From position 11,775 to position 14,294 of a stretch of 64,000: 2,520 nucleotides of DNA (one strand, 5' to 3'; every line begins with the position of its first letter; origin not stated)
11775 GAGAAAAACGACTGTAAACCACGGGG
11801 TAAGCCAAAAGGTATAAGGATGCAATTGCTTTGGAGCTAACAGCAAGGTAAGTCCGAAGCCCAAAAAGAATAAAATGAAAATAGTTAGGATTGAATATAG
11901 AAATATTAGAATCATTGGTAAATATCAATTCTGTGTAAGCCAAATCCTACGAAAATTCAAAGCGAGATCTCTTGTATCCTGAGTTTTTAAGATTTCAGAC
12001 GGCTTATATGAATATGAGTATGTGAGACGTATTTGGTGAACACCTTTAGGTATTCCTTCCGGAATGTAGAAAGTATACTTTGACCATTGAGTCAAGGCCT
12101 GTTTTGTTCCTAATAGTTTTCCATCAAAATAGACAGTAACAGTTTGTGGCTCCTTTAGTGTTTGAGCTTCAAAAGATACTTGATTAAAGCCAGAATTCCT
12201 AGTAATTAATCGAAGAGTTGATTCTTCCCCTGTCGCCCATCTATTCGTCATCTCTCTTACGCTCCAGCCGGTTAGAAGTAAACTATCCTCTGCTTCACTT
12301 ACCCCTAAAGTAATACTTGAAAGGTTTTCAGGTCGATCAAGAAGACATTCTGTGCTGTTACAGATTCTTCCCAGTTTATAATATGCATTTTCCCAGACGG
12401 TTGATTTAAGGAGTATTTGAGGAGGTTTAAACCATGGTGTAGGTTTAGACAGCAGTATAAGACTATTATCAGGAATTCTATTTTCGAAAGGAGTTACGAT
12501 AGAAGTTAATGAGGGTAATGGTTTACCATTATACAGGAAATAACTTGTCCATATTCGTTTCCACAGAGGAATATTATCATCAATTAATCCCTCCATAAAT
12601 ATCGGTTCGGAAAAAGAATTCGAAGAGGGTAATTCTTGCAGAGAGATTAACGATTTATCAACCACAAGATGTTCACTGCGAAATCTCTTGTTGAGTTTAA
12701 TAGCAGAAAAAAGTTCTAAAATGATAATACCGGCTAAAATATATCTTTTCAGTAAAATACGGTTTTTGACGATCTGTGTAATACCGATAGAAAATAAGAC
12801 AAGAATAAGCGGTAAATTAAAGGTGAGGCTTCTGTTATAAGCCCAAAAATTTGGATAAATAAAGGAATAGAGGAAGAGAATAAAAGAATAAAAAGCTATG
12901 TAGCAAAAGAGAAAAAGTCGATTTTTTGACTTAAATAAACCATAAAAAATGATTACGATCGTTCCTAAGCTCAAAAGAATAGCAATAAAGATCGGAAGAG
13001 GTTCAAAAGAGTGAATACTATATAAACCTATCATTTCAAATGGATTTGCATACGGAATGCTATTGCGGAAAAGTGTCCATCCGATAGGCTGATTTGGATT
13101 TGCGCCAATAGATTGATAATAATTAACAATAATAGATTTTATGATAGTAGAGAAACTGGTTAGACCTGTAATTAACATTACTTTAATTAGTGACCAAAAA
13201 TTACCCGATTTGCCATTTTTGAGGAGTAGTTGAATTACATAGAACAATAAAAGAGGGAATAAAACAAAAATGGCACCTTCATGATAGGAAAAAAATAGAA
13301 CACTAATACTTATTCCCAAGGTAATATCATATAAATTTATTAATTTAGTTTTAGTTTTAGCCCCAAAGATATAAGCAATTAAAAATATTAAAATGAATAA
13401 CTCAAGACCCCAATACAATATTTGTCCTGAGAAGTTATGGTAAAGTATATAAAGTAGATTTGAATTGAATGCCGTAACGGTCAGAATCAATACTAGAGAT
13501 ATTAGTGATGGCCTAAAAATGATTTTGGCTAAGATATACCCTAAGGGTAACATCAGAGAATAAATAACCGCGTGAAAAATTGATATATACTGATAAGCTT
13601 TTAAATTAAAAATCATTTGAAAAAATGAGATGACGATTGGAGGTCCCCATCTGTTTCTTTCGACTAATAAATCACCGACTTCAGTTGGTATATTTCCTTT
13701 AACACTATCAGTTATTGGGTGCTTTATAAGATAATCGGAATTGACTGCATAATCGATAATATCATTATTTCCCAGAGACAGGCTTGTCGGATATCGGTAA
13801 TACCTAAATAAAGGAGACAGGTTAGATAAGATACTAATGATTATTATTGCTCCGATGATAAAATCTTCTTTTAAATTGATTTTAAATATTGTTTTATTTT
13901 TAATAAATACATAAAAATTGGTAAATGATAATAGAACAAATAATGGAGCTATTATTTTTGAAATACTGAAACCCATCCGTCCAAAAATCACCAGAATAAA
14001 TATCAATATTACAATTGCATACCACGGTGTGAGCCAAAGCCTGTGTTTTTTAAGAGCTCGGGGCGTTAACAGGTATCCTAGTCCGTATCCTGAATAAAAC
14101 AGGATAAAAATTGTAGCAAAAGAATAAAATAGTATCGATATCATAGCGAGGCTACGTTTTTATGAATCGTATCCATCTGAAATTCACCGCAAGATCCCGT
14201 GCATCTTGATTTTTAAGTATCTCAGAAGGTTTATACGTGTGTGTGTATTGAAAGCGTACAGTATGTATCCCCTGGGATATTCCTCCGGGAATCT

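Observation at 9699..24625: Operon of seven tandem paralogous giant polytopic membrane proteins (two subfamilies) of unassigned family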

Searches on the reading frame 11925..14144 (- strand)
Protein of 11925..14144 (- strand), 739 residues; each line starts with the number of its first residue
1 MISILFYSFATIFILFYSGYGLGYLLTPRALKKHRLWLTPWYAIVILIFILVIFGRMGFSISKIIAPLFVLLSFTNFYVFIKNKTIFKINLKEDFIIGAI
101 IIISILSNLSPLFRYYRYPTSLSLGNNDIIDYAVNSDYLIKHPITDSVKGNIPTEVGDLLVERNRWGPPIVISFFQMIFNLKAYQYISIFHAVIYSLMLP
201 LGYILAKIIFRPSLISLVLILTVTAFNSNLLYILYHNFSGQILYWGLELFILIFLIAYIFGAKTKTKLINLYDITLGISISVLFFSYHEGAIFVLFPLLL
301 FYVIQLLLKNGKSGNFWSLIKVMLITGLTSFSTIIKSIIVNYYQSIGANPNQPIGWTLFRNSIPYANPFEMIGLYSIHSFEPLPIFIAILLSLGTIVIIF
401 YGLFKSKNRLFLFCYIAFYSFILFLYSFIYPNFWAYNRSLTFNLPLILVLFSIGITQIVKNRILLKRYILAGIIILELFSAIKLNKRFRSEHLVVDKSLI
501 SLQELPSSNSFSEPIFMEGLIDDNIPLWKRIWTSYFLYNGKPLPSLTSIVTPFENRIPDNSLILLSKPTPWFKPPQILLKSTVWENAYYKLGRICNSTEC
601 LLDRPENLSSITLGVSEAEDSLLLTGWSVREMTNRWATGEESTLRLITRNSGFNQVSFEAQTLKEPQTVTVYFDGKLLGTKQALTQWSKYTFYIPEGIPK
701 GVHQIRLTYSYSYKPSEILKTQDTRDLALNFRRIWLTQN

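Call 4: search_protein_families(library=pfam, proteins=[window:11925-14144:-], max_evalue=1)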
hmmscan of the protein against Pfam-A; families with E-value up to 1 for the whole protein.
window:11925-14144:- (739 aa): 0 families

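Call 5: search_protein_families(library=ncbifam, proteins=[window:11925-14144:-], max_evalue=1)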
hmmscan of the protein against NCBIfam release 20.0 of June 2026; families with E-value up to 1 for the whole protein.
window:11925-14144:- (739 aa): 0 families

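Call 10: find_homologous_proteins(query=window:11925-14144:-, max_evalue=0.001)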
Query window:11925-14144:- (739 aa): 90 proteins with E <= 0.001 among 8000 candidates.
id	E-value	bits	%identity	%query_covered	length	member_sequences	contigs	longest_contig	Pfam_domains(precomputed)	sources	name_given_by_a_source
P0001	0.0e+0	1625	100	100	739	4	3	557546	-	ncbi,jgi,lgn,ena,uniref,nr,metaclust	ncbi:hypothetical protein A2960_00780 [Candidatus Gottesmanbacteria bacterium RIFCSPLOWO2_01_FULL_39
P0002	1.1e-285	968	59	100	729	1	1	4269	-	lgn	-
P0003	4.6e-255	867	53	99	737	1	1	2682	-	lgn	-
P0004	6.9e-252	856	53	100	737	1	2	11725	-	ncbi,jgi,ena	-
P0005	8.8e-196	671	43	100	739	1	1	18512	-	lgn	-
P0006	1.5e-193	664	46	96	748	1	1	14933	-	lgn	-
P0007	5.8e-192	658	44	99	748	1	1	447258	-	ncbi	-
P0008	1.8e-191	657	44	99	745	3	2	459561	-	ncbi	ncbi:MAG: hypothetical protein WC741_04290 [Patescibacteria group bacterium]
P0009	2.8e-191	656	43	99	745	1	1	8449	-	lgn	-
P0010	4.6e-190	652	45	99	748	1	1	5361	-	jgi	jgi:hypothetical protein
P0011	1.4e-187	644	43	99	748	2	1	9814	-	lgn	-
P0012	2.4e-187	643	44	99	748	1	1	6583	-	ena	-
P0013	6.4e-187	642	45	99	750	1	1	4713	-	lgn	-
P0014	1.6e-186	640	44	99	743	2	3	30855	-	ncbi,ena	-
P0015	1.8e-186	640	45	99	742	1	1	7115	-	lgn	-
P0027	2.8e-181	623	43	99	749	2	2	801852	-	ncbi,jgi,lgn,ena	ncbi:MAG: hypothetical protein WC744_01030 [Patescibacteria group bacterium]|jgi:hypothetical protei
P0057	8.1e-166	572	41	100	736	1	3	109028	-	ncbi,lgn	-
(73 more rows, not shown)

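Call 17: search_solved_structures(query=A1, max_evalue=10)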
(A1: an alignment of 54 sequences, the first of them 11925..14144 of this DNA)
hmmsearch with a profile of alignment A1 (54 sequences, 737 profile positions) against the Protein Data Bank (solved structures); distinct sequences matched with E-value up to 10: 4.
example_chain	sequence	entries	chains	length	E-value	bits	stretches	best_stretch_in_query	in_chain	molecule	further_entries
2n3z_A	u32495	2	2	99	0.16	13.2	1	642-706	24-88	OR446 | De novo designed protein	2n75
2qc1_B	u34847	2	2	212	0.49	11.6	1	654-736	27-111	Acetylcholine receptor subunit alpha | Acetylcholine receptor subunit alpha 1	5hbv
5hbt_B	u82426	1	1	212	0.58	11.4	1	662-736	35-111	Acetylcholine receptor subunit alpha 1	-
6llq_A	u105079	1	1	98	0.9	10.8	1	642-706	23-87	VAL88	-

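Call 22: find_encoding_contigs(protein=P0027, flank=10000, max_places=2)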
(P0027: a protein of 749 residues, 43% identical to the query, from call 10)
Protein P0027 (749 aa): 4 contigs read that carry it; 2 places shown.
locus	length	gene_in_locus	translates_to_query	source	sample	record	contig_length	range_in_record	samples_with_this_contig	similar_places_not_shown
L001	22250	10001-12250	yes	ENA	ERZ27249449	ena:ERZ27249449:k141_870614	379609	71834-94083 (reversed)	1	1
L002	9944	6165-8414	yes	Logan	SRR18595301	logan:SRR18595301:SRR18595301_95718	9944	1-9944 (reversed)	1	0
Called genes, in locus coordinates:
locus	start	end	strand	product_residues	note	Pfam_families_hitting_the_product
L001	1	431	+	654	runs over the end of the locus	-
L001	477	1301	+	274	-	PF13292:DXP_synthase_N (faint), PF00456:Transketolase_N, PF00676:E1_dh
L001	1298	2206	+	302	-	PF02779:Transket_pyr, PF02780:Transketolase_C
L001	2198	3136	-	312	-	PF00535:Glycos_transf_2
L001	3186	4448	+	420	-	PF01041:DegT_DnrJ_EryC1, PF01212:Beta_elim_lyase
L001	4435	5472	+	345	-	PF00132:Hexapep, PF14602:Hexapep_2 (weak)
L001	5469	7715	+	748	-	PF19830:DUF6311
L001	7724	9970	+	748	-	-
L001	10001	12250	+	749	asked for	-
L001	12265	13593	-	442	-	PF00534:Glycos_transf_1, PF13692:Glyco_trans_1_4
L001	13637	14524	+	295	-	PF00535:Glycos_transf_2, PF10111:Glyco_tranf_2_2 (faint)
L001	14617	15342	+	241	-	PF00005:ABC_tran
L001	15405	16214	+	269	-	PF01061:ABC2_membrane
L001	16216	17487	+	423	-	PF01566:Nramp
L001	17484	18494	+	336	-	PF00294:PfkB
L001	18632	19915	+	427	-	PF05221:AdoHcyase, PF00670:AdoHcyase_NAD, PF02826:2-Hacid_dh_C, PF07991:KARI_N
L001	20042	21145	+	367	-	PF00438:S-AdoMet_synt_N, PF02772:S-AdoMet_synt_M, PF02773:S-AdoMet_synt_C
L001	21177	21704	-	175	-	-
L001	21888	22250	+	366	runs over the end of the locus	PF13439:Glyco_transf_4, PF13579:Glyco_trans_4_4 (weak), PF20706:GT4-conflict (weak), PF00534:Glycos_transf_1, PF13692:Glyco_trans_1_4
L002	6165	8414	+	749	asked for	-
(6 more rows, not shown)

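Call 23: find_encoding_contigs(protein=P0057, flank=10000, max_places=2)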
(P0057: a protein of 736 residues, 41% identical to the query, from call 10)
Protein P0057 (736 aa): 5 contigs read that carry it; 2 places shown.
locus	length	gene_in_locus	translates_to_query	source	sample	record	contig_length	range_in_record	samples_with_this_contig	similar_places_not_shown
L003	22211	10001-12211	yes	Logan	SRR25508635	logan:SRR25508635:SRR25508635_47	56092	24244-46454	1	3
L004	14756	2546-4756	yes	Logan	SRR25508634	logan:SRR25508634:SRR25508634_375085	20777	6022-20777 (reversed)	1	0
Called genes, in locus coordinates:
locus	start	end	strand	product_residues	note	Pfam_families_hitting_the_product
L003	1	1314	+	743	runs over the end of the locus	-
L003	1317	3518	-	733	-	-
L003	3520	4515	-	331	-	-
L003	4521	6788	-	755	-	-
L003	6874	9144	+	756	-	-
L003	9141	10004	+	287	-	-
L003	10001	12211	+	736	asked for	-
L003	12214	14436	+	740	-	-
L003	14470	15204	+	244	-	PF05148:Methyltransf_8, PF01209:Ubie_methyltran, PF13489:Methyltransf_23, PF07021:MetW (weak), PF13847:Methyltransf_31, PF08241:Methyltransf_11, PF08242:Methyltransf_12, PF13649:Methyltransf_25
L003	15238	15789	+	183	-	PF00908:dTDP_sugar_isom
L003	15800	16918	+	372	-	PF01041:DegT_DnrJ_EryC1, PF00266:Aminotran_5 (weak)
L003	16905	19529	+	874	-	-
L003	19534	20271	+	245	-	PF00535:Glycos_transf_2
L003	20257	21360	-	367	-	PF13439:Glyco_transf_4, PF20706:GT4-conflict, PF00534:Glycos_transf_1, PF13692:Glyco_trans_1_4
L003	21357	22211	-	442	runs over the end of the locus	PF00534:Glycos_transf_1, PF20706:GT4-conflict, PF13692:Glyco_trans_1_4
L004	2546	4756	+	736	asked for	-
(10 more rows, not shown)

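Call 46: search_protein_representatives(alignment_id=A3)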
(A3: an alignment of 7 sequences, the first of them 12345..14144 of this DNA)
Query: 7 sequences, 601 profile positions. Proteins with E-value up to 0.001 (for the whole library): 571; up to 1e-10: 310; up to 1e-30: 112. The best 150 are listed.
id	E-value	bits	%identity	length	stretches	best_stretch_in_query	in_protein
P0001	6.7e-241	817.4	-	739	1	1-601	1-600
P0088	3.5e-227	772.1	-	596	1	1-596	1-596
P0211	2.0e-209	713.5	-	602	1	1-597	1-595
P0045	2.1e-195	667.2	-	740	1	1-601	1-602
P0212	3.0e-191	653.5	-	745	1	3-601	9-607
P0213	3.0e-184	630.4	-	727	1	1-601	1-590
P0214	2.2e-182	624.2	-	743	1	1-601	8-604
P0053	7.9e-180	615.7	-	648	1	1-601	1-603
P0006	3.6e-179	613.6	-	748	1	2-601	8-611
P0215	5.5e-176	603.1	-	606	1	1-598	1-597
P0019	5.9e-176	602.9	-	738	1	1-601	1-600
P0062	7.2e-174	596.1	-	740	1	3-601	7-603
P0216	1.0e-171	589.0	-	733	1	1-600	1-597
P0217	1.2e-170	585.4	-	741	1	1-600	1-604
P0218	2.9e-169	580.9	-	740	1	2-600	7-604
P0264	1.5e-66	241.6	-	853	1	7-595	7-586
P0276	8.5e-54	199.5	-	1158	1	2-342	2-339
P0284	5.5e-42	160.5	-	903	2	84-548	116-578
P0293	3.6e-34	134.7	-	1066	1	9-556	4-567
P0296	7.1e-34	133.7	-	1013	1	3-593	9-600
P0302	2.7e-32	128.5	-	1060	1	5-569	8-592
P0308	2.8e-31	125.1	-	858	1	2-596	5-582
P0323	8.9e-28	113.6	-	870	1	4-549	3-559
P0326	3.8e-27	111.5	-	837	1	25-546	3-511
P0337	8.9e-26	107.0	-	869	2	11-337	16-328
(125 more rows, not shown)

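Call 47: search_protein_families(library=pfam, proteins=[P0264, P0276, P0284, P0293, P0296, P0302, P0308, P0323, P0326, P0337], max_evalue=0.01)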
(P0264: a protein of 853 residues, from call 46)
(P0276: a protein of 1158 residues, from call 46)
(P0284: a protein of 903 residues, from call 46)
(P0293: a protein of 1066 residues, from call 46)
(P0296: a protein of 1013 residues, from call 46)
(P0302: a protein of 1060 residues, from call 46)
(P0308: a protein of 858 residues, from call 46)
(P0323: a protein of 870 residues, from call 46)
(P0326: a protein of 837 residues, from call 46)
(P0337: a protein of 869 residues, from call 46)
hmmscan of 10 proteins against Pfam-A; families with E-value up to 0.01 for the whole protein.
P0264 (853 aa): 0 families

P0276 (1158 aa): 0 families

P0284 (903 aa): 0 families

P0293 (1066 aa): 1 family
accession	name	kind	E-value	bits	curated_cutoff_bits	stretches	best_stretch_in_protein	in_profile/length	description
PF20176.3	DUF6541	-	7.2e-11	41.5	29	1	80-271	83-280/646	Family of unknown function (DUF6541)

P0296 (1013 aa): 0 families

P0302 (1060 aa): 2 families
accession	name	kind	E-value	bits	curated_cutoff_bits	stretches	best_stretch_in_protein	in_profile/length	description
PF20176.3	DUF6541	-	0.0015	17.3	29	1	46-300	32-303/646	Family of unknown function (DUF6541)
PF13231.12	PMT_2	-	0.006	17.2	26.1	1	166-319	3-155/160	Dolichyl-phosphate-mannose-protein mannosyltransferase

P0308 (858 aa): 0 families

P0323 (870 aa): 0 families

P0326 (837 aa): 0 families

P0337 (869 aa): 0 families
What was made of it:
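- Closest known: ArnT / RgtA-D. Different: Only a distant family-1 relative has one, and it is weak (E 0.006, call 47).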

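Call 57: find_related_loci(query=A1, collection=genome_contigs, flank=10000)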
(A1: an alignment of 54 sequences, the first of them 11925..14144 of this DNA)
Query A1 (739 aa) in genome_contigs; peptide patterns used: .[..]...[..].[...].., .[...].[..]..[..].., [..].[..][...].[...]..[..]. (x = any residue, [..] = any of these).
95 stretches matched a pattern; 24 encode a relative of the query (tblastn E <= 1e-3); 22 distinct loci.
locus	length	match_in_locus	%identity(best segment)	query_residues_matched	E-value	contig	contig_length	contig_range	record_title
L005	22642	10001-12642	44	1-738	0e+0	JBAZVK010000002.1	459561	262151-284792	MAG: Patescibacteria group bacterium isolate SO_2017_GW1_250 NODE_138_length_459561_cov_8.100539_OW334_2017, whole genom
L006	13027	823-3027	44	4-734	0e+0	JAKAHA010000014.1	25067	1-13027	MAG: bacterium isolate WY2.bin75 NODE_2583_length_25067_cov_2.108340, whole genome shotgun sequence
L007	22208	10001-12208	44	2-734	0e+0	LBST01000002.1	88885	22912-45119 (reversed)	MAG: Candidatus Roizmanbacteria bacterium GW2011_GWC1_37_12 US38_C0002, whole genome shotgun sequence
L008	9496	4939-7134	42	1-736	5e-179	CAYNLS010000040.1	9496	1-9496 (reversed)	MAG TPA_asm: uncultured Gammaproteobacteria bacterium isolate SRP269290_co3_853 genome assembly, contig: NODE_9455_lengt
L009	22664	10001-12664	43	4-739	5e-179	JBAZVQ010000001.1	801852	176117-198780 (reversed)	MAG: Patescibacteria group bacterium isolate SO_2017_GW1_256 NODE_40_length_801852_cov_10.114443_OW334_2017, whole genom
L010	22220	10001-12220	44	2-736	6e-178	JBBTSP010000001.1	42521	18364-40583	MAG: Patescibacteria group bacterium isolate H41-bin142_1 H41_bin142_1_000000000001, whole genome shotgun sequence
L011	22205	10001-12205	41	1-734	4e-175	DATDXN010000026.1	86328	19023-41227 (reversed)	MAG TPA_asm: Patescibacteria group bacterium isolate SMAG_U8140 k141_274596, whole genome shotgun sequence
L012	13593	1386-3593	41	1-736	2e-168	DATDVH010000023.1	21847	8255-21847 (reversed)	MAG TPA_asm: Patescibacteria group bacterium isolate SMAG_U8079 k141_1955785, whole genome shotgun sequence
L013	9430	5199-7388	40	10-736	7e-168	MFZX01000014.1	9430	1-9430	MAG: Candidatus Roizmanbacteria bacterium RIFCSPHIGHO2_12_FULL_37_23 rifcsphigho2_12_scaffold_17005, whole genome shotgu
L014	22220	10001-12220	44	2-736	2e-163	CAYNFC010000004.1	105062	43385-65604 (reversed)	MAG TPA_asm: uncultured Gammaproteobacteria bacterium isolate binchicken_co266_245 genome assembly, contig: NODE_462_len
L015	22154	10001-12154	34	1-734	5e-126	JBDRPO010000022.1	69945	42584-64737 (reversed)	MAG: bacterium isolate MEGAHIT-group-2.121 k141_1349105, whole genome shotgun sequence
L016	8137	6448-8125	45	3-738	1e-103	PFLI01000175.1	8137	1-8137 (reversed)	MAG: Candidatus Roizmanbacteria bacterium CG_4_10_14_0_8_um_filter_33_9 CG_4_10_14_0.8_um_filter_scaffold_6053_c, whole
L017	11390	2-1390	40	269-736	3e-101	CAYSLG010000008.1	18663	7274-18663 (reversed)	MAG TPA_asm: uncultured Gammaproteobacteria bacterium isolate binchicken_co251_965 genome assembly, contig: NODE_4076_le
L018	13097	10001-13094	32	1-738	1e-67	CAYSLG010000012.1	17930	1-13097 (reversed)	MAG TPA_asm: uncultured Gammaproteobacteria bacterium isolate binchicken_co251_965 genome assembly, contig: NODE_4288_le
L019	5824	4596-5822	35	1-409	1e-60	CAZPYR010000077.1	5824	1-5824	MAG TPA_asm: uncultured Gammaproteobacteria bacterium isolate SRP286056_co1_466 genome assembly, contig: NODE_19652_leng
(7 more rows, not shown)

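Call 65: predict_structure(alignment_id=A1)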
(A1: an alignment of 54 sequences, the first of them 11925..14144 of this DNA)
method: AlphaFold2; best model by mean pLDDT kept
length: 739 residues; sequences in the alignment: 54
mean_pLDDT: 90.5   pTM: 0.89
mean pLDDT of the five models: 90.5, 89.9, 89.9, 88.8, 88.4
residues with pLDDT >= 90: 539; 70-90: 155; 50-70: 36; < 50: 9
segments of 3 or more residues with pLDDT < 50: 547-554
pLDDT, mean of each block of 10 residues (from residue 1): 96 98 94 96 98 96 96 95 82 97 97 93 88 93 85 78 91 97 96 98 97 95 98 94 97 94 75 96 95 94 86 76 95 91 74 62 90 94 95 98 96 96 92 89 97 96 93 96 93 93 78 82 82 84 51 61 89 86 93 90 92 91 89 91 94 94 96 96 97 92 96 90 90 92
secondary structure, 60 per line:
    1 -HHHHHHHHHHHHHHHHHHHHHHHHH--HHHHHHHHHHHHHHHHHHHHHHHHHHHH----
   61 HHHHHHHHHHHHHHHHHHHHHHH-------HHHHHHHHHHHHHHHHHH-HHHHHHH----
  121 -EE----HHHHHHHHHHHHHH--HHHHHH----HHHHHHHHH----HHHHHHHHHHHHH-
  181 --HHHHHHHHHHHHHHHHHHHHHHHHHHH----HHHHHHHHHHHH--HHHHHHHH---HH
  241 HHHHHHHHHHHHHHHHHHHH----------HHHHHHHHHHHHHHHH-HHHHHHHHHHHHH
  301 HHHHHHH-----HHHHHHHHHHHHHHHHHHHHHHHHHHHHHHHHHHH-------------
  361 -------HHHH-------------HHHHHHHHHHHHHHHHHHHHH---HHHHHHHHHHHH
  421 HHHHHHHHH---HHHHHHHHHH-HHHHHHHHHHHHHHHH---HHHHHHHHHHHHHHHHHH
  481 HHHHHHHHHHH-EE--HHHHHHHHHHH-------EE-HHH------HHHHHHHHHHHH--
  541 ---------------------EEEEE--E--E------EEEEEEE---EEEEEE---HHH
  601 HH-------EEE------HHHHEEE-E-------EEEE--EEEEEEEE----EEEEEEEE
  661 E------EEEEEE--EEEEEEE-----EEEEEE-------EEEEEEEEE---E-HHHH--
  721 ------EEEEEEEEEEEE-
elements in order (helices of 4 or more, strands of 3 or more residues): H2-26 H29-56 H61-83 H91-108 H110-116 H128-141 H144-149 H154-162 H167-179 H183-209 H214-225 H228-235 H239-260 H271-286 H288-307 H313-347 H368-371 H385-405 H409-429 H433-442 H444-459 H463-491 H497-507 H527-538 E562-566 E579-585 E589-594 H598-602 E610-612 H619-622 E623-625 E635-638 E641-648 E653-661 E668-673 E676-682 E688-693 E701-709 H715-718 E727-738
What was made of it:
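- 11925..14144 (-): G2: family-1 GT-C glycosyltransferase (739 aa) with the CBM-like tail (about 11928-12344). This is the modelled representative of family 1. AlphaFold pLDDT 90.5, pTM 0.89 (call 65).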

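Call 80: search_protein_families(library=pfam, alignment_id=A1, max_evalue=0.01)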
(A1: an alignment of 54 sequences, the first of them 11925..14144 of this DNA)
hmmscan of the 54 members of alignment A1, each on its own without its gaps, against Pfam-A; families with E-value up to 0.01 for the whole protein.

A. member 1, window:11925-14144:- (739 aa): 0 families

B. families by the number of members that match (of 54 scanned): 0 families

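Call 85: search_protein_families(library=pfam, proteins=[L001:4435-5469:+, L003:16905-19526:+, L003:9141-10001:+, L011:9045-10001:+], max_evalue=1)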
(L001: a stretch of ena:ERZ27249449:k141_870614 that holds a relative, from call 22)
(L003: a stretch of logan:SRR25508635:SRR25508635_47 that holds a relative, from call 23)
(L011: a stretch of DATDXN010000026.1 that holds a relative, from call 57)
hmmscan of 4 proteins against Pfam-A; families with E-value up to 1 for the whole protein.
L001:4435-5469:+ (345 aa): 4 families
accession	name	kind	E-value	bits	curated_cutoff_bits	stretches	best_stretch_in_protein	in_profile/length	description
PF00132.30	Hexapep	-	1.3e-10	41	27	1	110-144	2-36/36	Bacterial transferase hexapeptide (six repeats)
PF14602.12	Hexapep_2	-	3.8e-06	27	27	1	109-144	1-34/34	Hexapeptide repeat of succinyl-transferase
PF25084.1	LbH_EIF2B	-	0.00017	22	54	1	43-140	16-103/105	EIF2B subunit epsilon LbH domain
PF20753.2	DUF6558_C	-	0.025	15.2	24.4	1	248-326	6-81/119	Phage tail C-terminal domain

L003:16905-19526:+ (874 aa): 6 families
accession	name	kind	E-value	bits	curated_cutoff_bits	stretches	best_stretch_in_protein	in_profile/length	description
PF22895.2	DUF7024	-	0.0015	18.8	24.4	0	735-809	3-82/145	Domain of unknown function (DUF7024)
PF17957.7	Big_7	-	0.059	14.4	24.1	1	789-843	17-69/70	Bacterial Ig domain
PF22666.2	Glyco_hydro_2_N2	-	0.11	13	27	0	766-853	38-124/167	Glycosyl hydrolase 2 galactose-binding domain-like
PF20620.4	DUF6805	-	0.12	13.1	27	0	780-863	47-132/133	Family of unknown function (DUF6805)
PF03170.19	BcsB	-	0.25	10.1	21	0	806-849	61-107/606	Bacterial cellulose synthase subunit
PF06851.17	DUF1247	-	0.82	10.1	27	1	538-575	67-104/148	Protein of unknown function (DUF1247)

L003:9141-10001:+ (287 aa): 0 families

L011:9045-10001:+ (319 aa): 0 families
